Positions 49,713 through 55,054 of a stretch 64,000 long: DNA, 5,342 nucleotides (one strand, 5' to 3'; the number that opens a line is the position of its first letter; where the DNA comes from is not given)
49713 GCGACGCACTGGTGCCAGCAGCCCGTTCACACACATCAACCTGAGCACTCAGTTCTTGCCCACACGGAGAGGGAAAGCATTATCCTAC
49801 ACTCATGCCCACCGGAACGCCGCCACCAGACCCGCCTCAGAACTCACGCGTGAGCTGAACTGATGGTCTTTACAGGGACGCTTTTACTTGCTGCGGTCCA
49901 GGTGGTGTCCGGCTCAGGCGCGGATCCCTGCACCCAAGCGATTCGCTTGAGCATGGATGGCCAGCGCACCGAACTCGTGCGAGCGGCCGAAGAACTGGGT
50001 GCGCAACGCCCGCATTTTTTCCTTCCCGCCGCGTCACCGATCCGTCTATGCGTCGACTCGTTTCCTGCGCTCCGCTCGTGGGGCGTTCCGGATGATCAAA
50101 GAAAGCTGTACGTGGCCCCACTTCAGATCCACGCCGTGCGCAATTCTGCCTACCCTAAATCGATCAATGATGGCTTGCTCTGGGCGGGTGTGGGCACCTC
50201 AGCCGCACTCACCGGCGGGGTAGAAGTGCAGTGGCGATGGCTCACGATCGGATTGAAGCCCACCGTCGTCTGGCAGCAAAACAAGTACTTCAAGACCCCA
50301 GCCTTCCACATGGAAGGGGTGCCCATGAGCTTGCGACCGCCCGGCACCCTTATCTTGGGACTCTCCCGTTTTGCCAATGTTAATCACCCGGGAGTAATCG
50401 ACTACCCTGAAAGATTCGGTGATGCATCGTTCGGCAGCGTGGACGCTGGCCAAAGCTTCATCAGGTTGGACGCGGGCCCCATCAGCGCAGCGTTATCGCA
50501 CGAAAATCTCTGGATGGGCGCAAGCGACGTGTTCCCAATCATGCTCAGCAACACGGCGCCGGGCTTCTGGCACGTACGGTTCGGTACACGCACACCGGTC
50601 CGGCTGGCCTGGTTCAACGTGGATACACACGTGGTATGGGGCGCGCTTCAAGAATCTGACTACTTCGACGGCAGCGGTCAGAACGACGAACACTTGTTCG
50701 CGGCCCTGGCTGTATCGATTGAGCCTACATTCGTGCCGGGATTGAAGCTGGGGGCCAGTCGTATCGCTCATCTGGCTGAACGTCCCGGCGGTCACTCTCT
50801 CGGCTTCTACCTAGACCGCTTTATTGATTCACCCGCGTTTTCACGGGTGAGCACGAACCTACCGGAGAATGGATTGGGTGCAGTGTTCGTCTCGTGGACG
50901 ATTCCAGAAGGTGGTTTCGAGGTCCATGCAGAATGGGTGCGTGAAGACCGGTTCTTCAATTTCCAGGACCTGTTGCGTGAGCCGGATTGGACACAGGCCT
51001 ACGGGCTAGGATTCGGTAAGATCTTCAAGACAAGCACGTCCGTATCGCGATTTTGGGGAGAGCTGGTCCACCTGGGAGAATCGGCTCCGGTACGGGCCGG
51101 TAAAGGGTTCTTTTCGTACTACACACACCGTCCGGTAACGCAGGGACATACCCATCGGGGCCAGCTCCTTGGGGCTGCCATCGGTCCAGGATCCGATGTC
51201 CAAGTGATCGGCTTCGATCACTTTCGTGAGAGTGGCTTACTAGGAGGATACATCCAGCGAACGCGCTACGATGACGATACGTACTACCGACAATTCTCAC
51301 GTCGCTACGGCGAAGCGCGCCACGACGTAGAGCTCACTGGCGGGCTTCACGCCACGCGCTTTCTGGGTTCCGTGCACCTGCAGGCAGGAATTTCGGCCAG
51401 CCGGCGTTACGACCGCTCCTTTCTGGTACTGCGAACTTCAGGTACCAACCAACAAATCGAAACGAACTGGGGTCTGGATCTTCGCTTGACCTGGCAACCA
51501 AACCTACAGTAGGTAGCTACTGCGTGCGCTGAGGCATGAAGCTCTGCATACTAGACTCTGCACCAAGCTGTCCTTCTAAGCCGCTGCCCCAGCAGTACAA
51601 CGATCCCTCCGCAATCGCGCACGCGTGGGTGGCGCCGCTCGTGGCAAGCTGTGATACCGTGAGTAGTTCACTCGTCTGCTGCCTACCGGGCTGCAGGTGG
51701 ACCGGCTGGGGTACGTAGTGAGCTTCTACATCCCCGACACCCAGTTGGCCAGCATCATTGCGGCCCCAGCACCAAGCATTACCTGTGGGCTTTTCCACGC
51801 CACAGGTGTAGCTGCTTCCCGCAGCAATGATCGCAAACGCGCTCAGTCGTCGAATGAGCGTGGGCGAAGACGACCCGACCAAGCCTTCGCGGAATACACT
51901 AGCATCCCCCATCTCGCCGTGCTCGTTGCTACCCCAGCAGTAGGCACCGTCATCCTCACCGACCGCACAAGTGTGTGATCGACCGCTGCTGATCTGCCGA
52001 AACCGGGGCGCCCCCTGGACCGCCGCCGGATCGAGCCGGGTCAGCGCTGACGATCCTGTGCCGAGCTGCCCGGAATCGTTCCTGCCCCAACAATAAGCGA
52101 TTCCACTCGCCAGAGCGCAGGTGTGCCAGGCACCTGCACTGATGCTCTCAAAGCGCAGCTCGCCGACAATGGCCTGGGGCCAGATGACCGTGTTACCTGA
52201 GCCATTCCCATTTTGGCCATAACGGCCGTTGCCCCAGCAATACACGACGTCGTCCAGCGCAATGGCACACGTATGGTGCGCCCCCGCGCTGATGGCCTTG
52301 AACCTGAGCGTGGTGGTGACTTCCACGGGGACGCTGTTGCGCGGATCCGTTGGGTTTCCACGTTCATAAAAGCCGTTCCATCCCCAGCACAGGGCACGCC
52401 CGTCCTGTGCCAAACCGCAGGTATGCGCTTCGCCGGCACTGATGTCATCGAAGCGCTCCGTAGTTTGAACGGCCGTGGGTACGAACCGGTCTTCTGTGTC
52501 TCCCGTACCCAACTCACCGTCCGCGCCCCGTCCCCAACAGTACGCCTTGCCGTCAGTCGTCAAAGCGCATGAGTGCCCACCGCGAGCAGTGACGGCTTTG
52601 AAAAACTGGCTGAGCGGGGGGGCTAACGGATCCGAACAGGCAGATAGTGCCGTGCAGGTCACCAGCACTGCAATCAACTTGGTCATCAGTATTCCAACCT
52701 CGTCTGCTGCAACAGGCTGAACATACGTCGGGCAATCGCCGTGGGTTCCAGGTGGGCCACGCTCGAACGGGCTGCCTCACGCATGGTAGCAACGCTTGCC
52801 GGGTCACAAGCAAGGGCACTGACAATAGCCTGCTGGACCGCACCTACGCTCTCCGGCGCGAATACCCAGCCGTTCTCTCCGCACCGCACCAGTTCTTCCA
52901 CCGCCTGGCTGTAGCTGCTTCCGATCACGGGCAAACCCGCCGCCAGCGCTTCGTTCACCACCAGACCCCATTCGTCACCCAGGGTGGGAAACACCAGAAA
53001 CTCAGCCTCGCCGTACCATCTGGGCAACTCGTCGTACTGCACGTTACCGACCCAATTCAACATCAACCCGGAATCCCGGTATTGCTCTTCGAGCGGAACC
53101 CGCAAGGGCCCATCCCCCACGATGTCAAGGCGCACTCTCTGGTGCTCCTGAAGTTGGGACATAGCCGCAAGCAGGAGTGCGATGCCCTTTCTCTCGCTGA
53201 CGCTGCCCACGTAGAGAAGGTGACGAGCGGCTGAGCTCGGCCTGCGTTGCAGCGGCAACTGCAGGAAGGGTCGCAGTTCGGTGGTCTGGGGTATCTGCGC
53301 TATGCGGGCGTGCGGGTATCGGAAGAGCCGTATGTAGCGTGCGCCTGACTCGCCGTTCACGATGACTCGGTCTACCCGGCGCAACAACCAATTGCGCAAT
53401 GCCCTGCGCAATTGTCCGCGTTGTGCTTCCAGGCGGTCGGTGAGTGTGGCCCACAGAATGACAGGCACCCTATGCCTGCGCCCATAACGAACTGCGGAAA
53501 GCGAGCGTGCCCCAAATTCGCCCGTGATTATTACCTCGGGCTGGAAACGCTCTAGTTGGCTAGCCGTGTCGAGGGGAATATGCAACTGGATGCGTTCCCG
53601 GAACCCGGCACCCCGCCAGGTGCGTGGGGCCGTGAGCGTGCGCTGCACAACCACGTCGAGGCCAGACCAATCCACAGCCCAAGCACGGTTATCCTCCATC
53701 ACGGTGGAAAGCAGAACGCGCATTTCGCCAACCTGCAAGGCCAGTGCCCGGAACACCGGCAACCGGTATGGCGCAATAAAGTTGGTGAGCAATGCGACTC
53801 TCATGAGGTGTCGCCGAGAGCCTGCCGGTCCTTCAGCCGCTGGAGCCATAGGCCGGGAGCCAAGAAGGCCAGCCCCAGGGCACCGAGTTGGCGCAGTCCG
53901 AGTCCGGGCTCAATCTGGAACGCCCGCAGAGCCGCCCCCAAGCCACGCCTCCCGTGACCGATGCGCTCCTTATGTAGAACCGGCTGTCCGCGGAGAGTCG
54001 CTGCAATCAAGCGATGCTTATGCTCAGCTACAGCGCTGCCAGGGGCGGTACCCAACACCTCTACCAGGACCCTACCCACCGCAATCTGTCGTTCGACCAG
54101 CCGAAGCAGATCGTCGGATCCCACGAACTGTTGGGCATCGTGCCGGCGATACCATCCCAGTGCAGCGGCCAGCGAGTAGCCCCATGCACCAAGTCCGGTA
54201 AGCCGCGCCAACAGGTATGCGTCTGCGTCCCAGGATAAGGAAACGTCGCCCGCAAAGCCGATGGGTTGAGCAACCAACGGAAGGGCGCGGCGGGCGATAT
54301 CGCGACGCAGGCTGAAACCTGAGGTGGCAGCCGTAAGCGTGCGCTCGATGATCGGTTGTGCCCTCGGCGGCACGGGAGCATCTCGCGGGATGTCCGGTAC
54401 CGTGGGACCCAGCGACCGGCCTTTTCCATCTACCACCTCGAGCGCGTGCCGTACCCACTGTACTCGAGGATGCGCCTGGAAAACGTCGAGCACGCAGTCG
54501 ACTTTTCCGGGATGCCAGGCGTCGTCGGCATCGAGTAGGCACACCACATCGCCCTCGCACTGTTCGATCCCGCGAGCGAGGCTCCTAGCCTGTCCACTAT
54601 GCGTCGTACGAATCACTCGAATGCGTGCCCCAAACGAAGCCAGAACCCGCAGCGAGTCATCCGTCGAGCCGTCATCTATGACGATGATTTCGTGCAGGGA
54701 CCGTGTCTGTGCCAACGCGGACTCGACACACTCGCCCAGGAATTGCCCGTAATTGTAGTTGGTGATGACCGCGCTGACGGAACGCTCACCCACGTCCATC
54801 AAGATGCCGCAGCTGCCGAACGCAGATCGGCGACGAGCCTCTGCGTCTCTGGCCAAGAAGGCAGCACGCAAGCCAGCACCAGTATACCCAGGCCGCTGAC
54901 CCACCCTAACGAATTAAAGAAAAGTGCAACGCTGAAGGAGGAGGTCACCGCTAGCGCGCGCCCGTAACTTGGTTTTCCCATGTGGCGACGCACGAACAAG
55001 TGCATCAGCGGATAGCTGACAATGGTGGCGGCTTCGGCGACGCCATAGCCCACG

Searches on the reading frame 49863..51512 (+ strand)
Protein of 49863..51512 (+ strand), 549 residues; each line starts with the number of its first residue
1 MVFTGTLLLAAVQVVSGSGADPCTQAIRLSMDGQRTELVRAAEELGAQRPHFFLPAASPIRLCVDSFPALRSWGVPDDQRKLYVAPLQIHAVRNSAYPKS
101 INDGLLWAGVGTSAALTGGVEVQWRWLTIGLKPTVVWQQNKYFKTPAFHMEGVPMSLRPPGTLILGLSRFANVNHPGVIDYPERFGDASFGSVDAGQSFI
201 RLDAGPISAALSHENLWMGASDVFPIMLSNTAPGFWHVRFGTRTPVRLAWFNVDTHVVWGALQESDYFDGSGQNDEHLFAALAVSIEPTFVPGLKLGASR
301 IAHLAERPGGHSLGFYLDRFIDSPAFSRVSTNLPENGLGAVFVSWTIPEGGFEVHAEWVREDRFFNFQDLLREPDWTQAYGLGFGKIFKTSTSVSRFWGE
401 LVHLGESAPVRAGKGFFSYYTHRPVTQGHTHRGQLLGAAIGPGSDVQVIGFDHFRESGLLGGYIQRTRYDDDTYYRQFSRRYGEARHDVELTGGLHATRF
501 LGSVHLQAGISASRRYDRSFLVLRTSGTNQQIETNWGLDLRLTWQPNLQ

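Call 59: search_protein_families(library=pfam, proteins=[window:49863-51512:+], max_evalue=0.00001)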
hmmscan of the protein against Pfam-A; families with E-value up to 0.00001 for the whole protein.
window:49863-51512:+ (549 aa): 1 family
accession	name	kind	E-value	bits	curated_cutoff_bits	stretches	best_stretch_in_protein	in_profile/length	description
PF14052.12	Caps_assemb_Wzi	-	2.2e-08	34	30.1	1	198-498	73-364/392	Capsule assembly protein Wzi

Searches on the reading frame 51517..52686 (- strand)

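Call 59: search_protein_families(library=pfam, proteins=[window:51517-52686:-], max_evalue=0.00001)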
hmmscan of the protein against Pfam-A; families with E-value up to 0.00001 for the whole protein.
window:51517-52686:- (389 aa): 4 families
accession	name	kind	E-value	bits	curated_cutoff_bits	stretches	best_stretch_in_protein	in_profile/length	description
PF25390.1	WD40_RLD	-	2.6e-91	307.1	150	2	24-262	86-333/363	RCC1-like domain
PF00415.24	RCC1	-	1.8e-64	214.5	21.7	5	45-91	1-49/50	Regulator of chromosome condensation (RCC1) repeat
PF13540.12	RCC1_2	-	3.7e-54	179.7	22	5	130-158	2-30/30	Regulator of chromosome condensation (RCC1) repeat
PF25384.1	Alsin_RLD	-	3e-07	30.5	100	0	47-126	243-320/405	Alsin RCC1-like domain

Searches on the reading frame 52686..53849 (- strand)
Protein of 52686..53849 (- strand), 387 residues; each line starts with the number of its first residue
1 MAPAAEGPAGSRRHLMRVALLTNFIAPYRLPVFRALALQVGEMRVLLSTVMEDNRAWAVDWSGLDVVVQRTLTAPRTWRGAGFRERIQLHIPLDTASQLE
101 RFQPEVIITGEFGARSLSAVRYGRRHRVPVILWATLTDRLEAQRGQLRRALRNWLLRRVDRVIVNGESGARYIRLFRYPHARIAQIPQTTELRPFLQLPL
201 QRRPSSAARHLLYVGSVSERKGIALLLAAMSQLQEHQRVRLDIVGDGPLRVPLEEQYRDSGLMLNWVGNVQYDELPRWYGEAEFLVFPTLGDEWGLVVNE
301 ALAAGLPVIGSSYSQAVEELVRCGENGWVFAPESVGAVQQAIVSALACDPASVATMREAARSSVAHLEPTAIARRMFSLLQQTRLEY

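Call 59: search_protein_families(library=pfam, proteins=[window:52686-53849:-], max_evalue=0.00001)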
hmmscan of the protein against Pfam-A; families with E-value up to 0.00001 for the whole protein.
window:52686-53849:- (387 aa): 5 families
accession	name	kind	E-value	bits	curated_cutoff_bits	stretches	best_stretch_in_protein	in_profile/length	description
PF13692.12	Glyco_trans_1_4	-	2.5e-27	96.3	27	1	209-346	2-140/142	Glycosyl transferases group 1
PF00534.26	Glycos_transf_1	-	1.9e-26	93.1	26.4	1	210-361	17-170/172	Glycosyl transferases group 1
PF13579.12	Glyco_trans_4_4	-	4.9e-09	37.1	29.7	1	34-187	12-156/158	Glycosyl transferase 4-like domain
PF13439.12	Glyco_transf_4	-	1.1e-07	32.4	28.5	1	85-187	54-163/170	Glycosyltransferase Family 4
PF20706.3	GT4-conflict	-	5.5e-07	29.3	26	1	141-320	129-320/385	Family 4 Glycosyltransferase in conflict systems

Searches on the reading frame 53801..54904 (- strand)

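Call 60: search_protein_families(library=pfam, proteins=[window:53801-54904:-], max_evalue=0.00001)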
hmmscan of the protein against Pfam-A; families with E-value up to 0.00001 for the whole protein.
window:53801-54904:- (367 aa): 3 families
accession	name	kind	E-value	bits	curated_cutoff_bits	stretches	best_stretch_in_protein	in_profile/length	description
PF00535.33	Glycos_transf_2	-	8.1e-28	97.9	23.3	1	44-147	1-108/168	Glycosyl transferase family 2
PF13641.12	Glyco_tranf_2_3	-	3e-16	60.6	27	1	43-152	3-120/230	Glycosyltransferase like family 2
PF10111.15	Glyco_tranf_2_2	-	9.4e-10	38.9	27.3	1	69-143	28-107/276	Glycosyltransferase like family 2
